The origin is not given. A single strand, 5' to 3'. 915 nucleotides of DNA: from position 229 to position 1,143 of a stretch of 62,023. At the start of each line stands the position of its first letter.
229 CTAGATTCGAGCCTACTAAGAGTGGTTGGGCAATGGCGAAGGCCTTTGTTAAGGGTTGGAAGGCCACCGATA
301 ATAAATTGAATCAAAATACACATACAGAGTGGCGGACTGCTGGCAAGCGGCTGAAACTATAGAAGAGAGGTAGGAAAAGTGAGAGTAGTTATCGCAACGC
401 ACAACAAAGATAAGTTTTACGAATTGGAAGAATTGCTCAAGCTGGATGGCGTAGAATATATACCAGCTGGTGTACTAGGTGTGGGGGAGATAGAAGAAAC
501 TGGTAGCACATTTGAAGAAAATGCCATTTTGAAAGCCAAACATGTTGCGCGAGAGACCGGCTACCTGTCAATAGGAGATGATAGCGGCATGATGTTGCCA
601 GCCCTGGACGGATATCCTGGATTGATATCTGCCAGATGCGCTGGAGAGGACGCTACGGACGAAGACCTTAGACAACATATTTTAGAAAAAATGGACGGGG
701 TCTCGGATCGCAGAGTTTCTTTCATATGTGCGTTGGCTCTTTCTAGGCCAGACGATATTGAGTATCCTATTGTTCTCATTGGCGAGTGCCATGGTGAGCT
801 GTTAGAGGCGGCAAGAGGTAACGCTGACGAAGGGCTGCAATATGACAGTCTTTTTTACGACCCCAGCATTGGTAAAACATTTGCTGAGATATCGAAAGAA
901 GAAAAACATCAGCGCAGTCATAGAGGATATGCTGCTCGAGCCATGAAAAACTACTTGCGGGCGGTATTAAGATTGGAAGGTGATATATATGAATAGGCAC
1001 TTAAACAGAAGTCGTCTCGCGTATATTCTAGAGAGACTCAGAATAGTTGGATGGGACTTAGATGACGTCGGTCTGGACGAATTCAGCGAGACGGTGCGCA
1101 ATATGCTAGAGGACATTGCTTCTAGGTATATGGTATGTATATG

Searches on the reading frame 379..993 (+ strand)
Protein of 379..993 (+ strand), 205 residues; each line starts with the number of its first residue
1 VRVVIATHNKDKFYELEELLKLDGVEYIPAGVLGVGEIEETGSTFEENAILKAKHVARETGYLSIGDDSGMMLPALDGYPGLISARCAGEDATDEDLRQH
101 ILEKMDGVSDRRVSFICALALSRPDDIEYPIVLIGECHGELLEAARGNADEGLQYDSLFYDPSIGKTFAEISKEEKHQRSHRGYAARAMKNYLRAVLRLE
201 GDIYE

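Call 49: search_protein_families(library=pfam, proteins=[window:379-993:+], max_evalue=0.01)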
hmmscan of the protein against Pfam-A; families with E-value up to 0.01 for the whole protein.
window:379-993:+ (205 aa): 1 family
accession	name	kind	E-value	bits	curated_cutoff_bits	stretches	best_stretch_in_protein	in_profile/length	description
PF01725.21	Ham1p_like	-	4.8e-49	167.2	22.5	1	3-191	1-185/186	Ham1 family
